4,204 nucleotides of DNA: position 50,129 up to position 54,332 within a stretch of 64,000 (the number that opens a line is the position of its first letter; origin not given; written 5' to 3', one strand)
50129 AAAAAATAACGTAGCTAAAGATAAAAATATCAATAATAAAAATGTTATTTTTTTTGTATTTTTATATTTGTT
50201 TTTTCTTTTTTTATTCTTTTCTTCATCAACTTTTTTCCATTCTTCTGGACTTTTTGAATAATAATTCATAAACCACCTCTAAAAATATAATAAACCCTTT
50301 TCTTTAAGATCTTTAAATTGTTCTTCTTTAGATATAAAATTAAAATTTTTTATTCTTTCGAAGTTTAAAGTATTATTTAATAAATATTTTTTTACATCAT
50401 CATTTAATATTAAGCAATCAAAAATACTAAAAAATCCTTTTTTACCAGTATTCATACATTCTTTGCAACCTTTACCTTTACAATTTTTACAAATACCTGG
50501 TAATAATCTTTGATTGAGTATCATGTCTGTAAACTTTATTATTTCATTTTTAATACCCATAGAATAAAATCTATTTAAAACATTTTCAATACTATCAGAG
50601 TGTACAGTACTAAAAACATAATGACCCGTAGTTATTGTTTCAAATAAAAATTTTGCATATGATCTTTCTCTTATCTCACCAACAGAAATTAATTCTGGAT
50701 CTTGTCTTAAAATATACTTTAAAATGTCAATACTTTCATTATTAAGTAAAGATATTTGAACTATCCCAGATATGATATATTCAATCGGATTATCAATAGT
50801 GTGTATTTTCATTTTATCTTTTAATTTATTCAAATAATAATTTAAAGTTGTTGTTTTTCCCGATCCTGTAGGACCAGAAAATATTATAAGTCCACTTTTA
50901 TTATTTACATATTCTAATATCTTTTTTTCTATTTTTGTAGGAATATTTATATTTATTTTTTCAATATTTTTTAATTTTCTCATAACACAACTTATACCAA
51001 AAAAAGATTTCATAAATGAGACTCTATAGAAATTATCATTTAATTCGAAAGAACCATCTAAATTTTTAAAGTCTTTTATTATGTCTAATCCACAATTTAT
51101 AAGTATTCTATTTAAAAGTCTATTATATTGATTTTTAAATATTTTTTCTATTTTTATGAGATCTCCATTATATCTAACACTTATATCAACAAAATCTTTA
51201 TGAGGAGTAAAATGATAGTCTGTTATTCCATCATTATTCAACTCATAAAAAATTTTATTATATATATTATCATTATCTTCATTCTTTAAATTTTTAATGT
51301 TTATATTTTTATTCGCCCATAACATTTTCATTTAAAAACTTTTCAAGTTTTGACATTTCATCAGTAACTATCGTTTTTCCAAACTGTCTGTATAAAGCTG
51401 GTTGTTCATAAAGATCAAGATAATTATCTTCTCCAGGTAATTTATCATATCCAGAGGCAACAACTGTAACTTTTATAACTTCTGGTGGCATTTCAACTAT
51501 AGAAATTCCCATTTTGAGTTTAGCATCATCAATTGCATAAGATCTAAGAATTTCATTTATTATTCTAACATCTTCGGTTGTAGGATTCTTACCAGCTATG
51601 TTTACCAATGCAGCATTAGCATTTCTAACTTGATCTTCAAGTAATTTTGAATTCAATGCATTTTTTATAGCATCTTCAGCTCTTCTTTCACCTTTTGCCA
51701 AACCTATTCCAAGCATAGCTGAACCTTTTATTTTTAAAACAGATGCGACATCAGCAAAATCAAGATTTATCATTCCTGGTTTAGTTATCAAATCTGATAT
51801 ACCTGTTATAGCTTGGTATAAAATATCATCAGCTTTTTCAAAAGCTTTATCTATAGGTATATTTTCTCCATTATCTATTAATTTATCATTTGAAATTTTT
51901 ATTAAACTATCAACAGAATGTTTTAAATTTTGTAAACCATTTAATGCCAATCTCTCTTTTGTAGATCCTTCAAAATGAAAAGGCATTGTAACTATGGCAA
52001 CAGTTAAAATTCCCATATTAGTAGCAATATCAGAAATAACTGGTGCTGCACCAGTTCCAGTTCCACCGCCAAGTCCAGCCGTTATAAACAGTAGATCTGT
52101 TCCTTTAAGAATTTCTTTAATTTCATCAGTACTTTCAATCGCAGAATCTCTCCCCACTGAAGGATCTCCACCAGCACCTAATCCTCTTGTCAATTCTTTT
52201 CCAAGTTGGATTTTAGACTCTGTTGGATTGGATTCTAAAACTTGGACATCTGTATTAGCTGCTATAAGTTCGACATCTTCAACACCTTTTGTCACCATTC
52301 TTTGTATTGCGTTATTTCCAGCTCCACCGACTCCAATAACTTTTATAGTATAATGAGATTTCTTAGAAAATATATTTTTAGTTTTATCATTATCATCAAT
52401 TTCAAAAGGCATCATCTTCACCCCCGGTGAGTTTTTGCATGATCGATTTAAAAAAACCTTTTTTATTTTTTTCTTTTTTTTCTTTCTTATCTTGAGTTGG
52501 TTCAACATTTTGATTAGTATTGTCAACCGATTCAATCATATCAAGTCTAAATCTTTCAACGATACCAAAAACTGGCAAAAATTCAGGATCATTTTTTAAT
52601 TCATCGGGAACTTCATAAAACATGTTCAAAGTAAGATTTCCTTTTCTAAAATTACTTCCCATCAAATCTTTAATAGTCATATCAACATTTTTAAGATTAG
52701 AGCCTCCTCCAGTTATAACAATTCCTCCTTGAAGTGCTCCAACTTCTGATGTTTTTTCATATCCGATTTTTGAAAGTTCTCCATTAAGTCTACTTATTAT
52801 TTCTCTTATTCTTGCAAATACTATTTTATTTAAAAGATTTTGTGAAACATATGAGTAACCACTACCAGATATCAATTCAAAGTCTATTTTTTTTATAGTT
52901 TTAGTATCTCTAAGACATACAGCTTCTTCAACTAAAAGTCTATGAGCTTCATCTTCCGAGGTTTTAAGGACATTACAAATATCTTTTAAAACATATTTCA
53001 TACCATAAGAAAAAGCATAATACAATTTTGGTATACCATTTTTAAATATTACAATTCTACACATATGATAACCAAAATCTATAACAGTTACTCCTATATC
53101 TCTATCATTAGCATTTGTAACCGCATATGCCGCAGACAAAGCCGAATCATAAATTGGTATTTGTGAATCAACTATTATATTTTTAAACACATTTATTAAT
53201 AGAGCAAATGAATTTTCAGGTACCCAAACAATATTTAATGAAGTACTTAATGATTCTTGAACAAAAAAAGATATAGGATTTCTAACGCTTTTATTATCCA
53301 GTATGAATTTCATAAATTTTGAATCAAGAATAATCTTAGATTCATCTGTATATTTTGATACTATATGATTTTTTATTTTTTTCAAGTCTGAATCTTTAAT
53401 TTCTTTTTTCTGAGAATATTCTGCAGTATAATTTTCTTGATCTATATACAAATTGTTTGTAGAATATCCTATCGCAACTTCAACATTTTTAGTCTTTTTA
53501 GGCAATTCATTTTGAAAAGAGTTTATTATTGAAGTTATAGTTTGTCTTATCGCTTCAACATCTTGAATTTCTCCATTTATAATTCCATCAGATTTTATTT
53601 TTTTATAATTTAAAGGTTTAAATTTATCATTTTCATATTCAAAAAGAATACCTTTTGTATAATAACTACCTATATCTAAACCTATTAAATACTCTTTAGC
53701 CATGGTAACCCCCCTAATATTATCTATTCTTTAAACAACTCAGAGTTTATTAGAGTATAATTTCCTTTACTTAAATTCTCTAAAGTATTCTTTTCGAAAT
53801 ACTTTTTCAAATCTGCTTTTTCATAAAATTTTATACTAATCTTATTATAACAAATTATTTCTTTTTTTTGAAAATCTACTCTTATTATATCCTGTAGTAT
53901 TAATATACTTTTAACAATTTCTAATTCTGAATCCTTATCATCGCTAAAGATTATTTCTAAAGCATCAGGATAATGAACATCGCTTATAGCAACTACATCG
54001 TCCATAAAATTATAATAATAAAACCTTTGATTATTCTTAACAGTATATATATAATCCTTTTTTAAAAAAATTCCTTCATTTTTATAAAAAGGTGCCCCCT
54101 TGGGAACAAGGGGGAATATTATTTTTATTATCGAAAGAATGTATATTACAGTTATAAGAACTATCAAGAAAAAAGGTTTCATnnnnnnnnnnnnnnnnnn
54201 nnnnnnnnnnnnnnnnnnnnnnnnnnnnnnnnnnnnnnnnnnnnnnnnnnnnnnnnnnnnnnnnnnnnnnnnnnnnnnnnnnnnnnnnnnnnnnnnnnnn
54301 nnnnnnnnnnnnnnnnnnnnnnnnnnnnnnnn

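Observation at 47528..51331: Minimal PilT/GspE-family ATPase directly downstream of ftsA-ftsZ, followed by three uncharacterised proteins and a Cys-rich mini-protein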

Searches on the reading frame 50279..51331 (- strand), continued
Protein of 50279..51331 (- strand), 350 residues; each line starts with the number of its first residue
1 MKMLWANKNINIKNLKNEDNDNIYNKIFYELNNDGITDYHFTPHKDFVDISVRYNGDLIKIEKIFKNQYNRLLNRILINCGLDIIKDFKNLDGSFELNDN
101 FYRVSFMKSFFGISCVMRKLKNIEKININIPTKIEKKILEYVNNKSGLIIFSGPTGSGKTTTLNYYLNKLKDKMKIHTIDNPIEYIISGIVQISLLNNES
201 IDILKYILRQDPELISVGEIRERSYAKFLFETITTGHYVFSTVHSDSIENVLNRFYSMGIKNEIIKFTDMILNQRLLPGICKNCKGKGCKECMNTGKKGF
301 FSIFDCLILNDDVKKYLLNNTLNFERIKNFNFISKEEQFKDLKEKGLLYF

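Call 9: find_encoding_contigs(protein=P0017, flank=8000, max_places=1)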
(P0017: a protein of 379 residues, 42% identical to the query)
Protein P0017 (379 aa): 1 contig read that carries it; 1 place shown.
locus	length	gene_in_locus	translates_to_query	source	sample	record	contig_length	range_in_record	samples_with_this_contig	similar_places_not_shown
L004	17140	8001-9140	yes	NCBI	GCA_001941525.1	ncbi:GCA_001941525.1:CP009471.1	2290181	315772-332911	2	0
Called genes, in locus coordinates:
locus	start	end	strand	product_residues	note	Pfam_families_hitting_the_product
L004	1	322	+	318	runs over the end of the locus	PF00294:PfkB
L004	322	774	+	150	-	PF00571:CBS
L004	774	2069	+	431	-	PF00919:UPF0004, PF04055:Radical_SAM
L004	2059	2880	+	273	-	PF01063:Aminotran_4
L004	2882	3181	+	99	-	PF05258:DciA (weak)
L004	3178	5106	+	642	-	PF02518:HATPase_c, PF00204:DNA_gyraseB, PF01751:Toprim, PF00986:DNA_gyraseB_C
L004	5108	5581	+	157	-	PF16235:DUF4894 (weak)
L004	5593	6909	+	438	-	PF02491:SHS2_FTSA (faint), PF14450:FtsA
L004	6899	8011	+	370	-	PF00091:Tubulin, PF12327:FtsZ_C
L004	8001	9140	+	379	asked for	PF00437:T2SSE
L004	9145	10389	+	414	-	-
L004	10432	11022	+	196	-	-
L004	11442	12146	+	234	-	PF01881:Cas_Cas6_C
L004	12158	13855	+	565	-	PF09706:Cas_CXXC_CXXC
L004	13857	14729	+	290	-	PF01905:DevR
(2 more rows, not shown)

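Call 27: search_solved_structures(query=window:50279-51331:-, show_alignments=2)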
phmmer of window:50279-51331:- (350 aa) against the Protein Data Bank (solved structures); distinct sequences matched with E-value up to 0.001: 32.
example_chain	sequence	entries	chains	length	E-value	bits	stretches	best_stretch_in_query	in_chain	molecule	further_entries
5oiu_A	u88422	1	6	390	1.9e-34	123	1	34-286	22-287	Type IV pilus assembly protein PilF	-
5it5_F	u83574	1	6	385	2e-34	123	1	35-286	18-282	ATP binding motif-containing protein PilF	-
6ejf_A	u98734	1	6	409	2.6e-34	122.6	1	35-286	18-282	Type IV pilus assembly protein PilF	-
5zfr_A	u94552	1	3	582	6.1e-34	121.4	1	23-286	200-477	Type IV pilus biogenesis ATPase PilB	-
6olj_C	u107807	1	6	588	1.3e-33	120.3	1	25-285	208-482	Type IV pilus biogenesis ATPase PilB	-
5tsg_B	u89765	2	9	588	1.4e-33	120.2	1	25-285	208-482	Type IV pilus biogenesis ATPase PilB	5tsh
6f8l_G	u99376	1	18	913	3.9e-33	118.7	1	35-286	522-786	Type IV pilus assembly protein PilF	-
4pht_A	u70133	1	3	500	1e-30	110.8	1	23-286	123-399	General secretory pathway protein E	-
1p9r_A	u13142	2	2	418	1.7e-29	106.7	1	23-286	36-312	General secretion pathway protein E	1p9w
4kss_A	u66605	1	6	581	5.6e-29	105.1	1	23-286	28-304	Type II secretion system protein E, hemolysin-coregulated protein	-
4ksr_A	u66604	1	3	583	5.7e-29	105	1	23-286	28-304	Type II secretion system protein E, Hemolysin-coregulated protein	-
3jc8_Ba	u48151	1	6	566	6.9e-29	104.8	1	25-286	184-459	Type IV-A pilus assembly ATPase PilB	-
2eyu_A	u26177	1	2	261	3.2e-18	69.7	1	135-280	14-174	twitching motility protein PilT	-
2gsz_A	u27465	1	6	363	4.4e-18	69.2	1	134-280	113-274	twitching motility protein PilT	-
2ewv_A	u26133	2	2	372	4.6e-18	69.2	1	134-280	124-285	twitching motility protein PilT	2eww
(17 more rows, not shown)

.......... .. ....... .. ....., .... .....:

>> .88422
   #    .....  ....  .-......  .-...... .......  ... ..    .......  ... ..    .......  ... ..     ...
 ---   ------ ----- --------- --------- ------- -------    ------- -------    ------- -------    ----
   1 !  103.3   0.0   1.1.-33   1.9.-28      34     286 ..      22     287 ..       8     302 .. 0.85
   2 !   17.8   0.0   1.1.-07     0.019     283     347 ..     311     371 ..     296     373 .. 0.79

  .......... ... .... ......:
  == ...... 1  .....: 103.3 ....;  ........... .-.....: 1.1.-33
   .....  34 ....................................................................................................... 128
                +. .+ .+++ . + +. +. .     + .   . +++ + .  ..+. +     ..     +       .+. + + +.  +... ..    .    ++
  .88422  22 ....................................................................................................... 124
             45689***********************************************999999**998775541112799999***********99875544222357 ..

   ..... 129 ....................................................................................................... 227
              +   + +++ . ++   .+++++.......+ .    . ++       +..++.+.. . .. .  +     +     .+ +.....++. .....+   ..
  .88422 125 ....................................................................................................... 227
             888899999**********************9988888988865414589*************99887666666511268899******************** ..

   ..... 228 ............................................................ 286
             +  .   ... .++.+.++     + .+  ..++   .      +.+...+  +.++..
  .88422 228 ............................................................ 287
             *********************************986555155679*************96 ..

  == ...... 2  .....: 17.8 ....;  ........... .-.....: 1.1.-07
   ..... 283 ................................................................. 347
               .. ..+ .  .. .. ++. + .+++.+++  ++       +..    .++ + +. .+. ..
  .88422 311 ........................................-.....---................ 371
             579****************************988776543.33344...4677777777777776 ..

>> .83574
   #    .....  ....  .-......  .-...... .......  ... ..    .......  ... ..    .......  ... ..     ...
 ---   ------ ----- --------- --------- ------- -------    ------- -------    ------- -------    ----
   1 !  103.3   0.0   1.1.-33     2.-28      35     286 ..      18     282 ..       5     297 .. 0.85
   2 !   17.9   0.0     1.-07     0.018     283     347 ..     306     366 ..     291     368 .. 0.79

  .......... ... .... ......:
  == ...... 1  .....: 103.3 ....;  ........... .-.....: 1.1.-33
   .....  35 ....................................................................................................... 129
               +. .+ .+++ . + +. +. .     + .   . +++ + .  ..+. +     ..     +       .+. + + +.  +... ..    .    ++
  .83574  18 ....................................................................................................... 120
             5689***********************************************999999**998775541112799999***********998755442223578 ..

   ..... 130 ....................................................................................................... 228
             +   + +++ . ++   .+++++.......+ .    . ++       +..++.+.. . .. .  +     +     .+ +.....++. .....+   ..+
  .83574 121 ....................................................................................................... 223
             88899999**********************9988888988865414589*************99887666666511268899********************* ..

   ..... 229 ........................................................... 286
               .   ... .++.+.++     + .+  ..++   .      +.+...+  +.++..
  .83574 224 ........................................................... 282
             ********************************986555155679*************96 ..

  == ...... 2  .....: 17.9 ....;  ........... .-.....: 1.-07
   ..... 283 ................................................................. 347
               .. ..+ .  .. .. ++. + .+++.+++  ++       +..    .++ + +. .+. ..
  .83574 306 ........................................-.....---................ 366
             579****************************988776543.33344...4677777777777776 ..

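Call 83: find_encoding_contigs(protein=P0044, flank=6000, max_places=1)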
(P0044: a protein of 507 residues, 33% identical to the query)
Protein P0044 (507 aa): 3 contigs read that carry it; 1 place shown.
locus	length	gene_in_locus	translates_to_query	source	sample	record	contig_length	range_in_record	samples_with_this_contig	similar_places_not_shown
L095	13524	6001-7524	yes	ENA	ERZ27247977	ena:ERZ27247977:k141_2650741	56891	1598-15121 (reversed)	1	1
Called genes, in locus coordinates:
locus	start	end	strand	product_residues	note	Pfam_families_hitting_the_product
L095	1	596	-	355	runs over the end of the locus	PF02463:SMC_N, PF13175:AAA_15, PF13476:AAA_23 (faint), PF13304:AAA_21 (weak)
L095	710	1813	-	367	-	PF00712:DNA_pol3_beta, PF02767:DNA_pol3_beta_2, PF02768:DNA_pol3_beta_3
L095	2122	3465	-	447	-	PF11638:DnaA_N, PF00308:Bac_DnaA, PF00004:AAA (weak), PF01637:ATPase_2 (weak), PF01695:IstB_IS21, PF08299:Bac_DnaA_C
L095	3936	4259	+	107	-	PF00825:Ribonuclease_P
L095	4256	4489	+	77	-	PF01809:YidD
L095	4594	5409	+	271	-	PF02096:60KD_IMP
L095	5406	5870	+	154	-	PF13083:KH_KhpA-B, PF01424:R3H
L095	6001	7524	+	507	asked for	PF00437:T2SSE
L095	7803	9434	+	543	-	PF01435:Peptidase_M48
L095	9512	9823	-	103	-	PF18895:T4SS_pilin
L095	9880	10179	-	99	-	PF18895:T4SS_pilin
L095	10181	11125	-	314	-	PF18895:T4SS_pilin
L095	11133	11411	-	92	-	PF18895:T4SS_pilin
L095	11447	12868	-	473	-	PF13531:SBP_bac_11 (faint), PF01547:SBP_bac_1, PF13416:SBP_bac_8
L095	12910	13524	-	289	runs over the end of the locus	PF00483:NTP_transferase, PF12804:NTP_transf_3 (weak)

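Call 84: find_encoding_contigs(protein=P0021, flank=6000, max_places=1)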
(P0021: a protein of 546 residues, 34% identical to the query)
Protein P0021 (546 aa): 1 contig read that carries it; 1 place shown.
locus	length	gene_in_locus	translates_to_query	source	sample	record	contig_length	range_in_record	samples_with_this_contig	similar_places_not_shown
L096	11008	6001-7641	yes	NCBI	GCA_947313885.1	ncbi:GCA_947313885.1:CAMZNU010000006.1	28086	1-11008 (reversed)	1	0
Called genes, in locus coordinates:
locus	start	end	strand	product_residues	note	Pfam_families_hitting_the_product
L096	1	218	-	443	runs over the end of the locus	PF13173:AAA_14 (faint), PF00308:Bac_DnaA, PF01695:IstB_IS21 (weak), PF03969:AFG1_ATPase (faint), PF00004:AAA (weak), PF08299:Bac_DnaA_C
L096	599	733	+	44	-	PF00468:Ribosomal_L34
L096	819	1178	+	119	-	PF00825:Ribonuclease_P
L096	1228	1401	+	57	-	PF01809:YidD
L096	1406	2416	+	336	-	PF02096:60KD_IMP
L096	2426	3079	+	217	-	PF14804:Jag_N, PF13083:KH_KhpA-B, PF01424:R3H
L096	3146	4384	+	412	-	PF00483:NTP_transferase, PF01128:IspD, PF02348:CTP_transf_3 (weak), PF12804:NTP_transf_3, PF00075:RNase_H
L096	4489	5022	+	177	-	PF02482:Ribosomal_S30AE, PF16321:Ribosom_S30AE_C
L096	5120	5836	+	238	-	-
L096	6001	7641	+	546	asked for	PF00437:T2SSE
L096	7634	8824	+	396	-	PF00482:T2SSF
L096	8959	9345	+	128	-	-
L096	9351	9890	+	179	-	-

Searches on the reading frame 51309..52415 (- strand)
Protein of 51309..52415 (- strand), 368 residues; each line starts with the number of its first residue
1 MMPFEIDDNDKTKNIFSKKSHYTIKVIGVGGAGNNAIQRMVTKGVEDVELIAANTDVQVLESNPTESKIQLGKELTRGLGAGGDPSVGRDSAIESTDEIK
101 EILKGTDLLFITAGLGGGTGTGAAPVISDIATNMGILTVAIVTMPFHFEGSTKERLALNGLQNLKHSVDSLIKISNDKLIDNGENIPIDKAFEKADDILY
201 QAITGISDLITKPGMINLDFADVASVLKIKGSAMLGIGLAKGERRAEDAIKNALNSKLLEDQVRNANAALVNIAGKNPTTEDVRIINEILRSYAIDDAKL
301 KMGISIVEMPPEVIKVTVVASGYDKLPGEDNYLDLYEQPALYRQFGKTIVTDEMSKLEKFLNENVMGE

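Call 87: search_protein_families(library=pfam, proteins=[window:51309-52415:-], max_evalue=0.001)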
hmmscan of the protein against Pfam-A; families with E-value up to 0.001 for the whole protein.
window:51309-52415:- (368 aa): 2 families
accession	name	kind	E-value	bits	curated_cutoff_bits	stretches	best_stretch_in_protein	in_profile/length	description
PF00091.31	Tubulin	-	6.2e-47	160.8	33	1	24-181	2-187/190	Tubulin/FtsZ family, GTPase domain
PF12327.13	FtsZ_C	-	2.8e-17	63.2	27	1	231-323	1-94/95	FtsZ family, C-terminal domain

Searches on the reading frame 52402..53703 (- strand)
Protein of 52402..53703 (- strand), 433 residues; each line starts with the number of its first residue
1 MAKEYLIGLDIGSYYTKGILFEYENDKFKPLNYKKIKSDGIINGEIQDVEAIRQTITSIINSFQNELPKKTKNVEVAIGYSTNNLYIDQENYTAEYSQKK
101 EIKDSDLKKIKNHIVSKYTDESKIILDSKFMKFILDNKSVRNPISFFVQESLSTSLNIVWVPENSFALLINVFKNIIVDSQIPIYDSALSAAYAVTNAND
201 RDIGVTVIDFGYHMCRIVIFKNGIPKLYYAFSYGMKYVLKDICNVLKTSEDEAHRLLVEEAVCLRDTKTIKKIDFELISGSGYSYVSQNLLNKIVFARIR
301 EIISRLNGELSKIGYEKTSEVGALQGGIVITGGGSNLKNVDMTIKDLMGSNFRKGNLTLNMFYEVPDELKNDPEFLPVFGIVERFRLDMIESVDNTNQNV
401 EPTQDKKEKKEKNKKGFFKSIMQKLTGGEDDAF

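Call 87: search_protein_families(library=pfam, proteins=[window:52402-53703:-], max_evalue=0.001)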
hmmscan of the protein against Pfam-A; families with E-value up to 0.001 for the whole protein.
window:52402-53703:- (433 aa): 3 families
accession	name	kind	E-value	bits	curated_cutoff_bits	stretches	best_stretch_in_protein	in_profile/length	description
PF14450.12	FtsA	-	2.4e-12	47.7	31.8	1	207-376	2-123/127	Cell division protein FtsA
PF11104.14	PilM_2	-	0.00019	21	27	0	8-78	1-69/340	Type IV pilus assembly protein PilM;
PF06723.19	MreB_Mbl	-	0.00064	19.1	27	0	265-349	215-298/327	MreB/Mbl protein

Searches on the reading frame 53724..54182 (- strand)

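Call 3: search_protein_families(library=pfam, proteins=[window:53724-54182:-], max_evalue=1)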
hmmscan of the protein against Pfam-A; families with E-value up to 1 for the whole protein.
window:53724-54182:- (152 aa): 1 family
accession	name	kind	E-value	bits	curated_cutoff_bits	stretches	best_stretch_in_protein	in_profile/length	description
PF16235.10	DUF4894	-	0.041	14.7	28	1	46-137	9-100/122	Domain of unknown function (DUF4894)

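Call 4: search_protein_families(library=ncbifam, proteins=[window:53724-54182:-], max_evalue=1)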
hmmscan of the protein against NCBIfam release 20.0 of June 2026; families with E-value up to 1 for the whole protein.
window:53724-54182:- (152 aa): 0 families
